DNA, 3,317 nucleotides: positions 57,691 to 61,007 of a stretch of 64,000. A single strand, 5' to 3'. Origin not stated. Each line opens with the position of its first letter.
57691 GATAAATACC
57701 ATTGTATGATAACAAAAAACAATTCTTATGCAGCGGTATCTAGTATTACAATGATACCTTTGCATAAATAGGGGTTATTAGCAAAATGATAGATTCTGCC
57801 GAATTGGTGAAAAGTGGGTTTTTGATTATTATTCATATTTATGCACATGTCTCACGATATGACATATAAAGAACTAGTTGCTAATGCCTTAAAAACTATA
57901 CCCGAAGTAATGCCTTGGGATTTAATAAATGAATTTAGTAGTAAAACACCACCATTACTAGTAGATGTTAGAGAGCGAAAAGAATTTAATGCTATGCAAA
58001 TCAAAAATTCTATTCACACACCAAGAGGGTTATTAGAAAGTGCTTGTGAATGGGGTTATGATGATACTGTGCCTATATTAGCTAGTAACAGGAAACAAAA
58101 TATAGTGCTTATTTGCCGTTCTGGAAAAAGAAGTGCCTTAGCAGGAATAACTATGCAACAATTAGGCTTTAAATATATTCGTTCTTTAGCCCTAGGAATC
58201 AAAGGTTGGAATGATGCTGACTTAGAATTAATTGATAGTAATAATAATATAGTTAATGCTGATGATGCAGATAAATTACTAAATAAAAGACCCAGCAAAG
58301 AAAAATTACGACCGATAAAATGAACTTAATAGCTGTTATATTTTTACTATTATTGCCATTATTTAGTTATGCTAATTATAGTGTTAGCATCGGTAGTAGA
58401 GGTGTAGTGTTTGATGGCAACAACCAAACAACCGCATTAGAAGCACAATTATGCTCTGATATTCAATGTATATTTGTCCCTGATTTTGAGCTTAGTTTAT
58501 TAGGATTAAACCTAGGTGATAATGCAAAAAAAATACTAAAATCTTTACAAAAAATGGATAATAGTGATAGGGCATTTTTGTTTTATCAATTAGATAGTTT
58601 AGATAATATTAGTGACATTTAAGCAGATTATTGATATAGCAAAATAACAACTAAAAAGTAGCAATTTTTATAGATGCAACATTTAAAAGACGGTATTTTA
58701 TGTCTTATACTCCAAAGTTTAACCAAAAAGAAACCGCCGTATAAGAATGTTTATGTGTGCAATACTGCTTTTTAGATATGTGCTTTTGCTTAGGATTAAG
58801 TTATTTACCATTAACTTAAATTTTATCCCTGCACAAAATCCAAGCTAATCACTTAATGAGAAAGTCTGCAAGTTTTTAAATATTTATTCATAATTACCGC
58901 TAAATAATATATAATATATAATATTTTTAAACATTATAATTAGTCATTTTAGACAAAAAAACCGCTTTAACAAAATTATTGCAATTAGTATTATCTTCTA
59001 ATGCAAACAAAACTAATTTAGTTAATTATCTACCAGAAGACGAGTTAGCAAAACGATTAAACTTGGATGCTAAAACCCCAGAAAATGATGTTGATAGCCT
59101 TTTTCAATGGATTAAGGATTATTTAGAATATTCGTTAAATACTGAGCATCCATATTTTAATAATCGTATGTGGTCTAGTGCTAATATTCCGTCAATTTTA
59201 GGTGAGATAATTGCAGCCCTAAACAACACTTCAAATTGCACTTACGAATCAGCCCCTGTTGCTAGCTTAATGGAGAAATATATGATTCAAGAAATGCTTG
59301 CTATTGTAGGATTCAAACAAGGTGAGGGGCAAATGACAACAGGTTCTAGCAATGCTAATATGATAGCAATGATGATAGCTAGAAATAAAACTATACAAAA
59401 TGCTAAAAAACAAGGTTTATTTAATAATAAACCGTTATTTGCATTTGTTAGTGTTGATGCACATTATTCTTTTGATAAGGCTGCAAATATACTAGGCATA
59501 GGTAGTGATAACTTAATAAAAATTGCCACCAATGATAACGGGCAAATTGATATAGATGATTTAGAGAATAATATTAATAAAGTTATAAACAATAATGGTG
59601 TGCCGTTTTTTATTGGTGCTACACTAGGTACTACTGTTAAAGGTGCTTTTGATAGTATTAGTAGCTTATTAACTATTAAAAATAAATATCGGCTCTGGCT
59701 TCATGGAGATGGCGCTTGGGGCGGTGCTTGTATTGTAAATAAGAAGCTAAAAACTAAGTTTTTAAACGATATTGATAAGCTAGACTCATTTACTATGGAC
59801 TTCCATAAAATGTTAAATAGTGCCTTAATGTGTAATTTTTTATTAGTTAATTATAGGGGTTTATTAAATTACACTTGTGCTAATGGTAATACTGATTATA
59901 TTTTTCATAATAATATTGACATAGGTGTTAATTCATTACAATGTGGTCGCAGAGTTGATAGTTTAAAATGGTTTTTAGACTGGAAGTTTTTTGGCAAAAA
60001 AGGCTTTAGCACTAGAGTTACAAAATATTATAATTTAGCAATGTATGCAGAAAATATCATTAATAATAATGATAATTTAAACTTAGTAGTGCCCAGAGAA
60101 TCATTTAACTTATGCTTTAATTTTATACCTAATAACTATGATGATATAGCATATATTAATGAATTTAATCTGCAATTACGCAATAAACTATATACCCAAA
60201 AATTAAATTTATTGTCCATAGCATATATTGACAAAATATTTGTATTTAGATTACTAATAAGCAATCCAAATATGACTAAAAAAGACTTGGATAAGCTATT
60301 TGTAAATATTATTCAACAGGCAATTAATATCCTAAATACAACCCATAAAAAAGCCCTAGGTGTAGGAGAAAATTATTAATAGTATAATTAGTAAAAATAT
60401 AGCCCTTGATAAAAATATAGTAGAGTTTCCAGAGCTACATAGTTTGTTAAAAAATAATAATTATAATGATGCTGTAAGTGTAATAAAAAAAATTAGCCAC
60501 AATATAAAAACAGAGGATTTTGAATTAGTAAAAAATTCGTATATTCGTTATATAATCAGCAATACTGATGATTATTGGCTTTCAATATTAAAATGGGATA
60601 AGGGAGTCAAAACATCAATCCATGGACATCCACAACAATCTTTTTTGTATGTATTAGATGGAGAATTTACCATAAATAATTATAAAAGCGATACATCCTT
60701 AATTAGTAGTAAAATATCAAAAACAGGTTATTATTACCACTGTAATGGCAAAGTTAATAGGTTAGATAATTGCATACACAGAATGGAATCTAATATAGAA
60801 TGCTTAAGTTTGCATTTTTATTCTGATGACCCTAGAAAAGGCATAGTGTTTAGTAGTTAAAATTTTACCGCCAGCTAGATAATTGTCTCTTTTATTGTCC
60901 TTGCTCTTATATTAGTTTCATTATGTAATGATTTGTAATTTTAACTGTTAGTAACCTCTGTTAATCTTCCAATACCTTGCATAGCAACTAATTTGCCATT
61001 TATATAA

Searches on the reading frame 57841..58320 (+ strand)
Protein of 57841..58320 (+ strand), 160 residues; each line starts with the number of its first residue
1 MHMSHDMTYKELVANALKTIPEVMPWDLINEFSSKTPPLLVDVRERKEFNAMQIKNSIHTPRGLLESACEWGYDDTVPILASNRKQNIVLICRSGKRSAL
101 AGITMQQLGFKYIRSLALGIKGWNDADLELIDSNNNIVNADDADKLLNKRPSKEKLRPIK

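Call 94: search_protein_families(library=pfam, proteins=[window:57841-58320:+], max_evalue=0.001)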
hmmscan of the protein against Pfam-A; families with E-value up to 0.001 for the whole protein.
window:57841-58320:+ (160 aa): 1 family
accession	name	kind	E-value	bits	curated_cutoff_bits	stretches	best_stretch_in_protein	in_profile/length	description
PF00581.25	Rhodanese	-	6.1e-14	52.7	22.2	1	35-125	11-101/102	Rhodanese-like domain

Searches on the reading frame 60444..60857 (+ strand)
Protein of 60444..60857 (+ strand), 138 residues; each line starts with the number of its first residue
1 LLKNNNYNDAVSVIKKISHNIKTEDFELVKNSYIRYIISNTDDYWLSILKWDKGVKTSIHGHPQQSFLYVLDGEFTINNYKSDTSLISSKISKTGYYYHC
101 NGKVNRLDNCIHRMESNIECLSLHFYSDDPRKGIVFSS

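Call 94: search_protein_families(library=pfam, proteins=[window:60444-60857:+], max_evalue=0.001)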
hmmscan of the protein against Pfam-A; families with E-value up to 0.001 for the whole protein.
window:60444-60857:+ (138 aa): 2 families
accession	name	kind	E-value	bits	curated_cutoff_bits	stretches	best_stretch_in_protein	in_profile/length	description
PF05995.18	CDO_I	-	1.4e-05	25.1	23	1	30-127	55-158/170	Cysteine dioxygenase type I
PF12973.13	Cupin_7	-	0.00038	20.7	27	1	39-77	28-66/105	ChrR Cupin-like domain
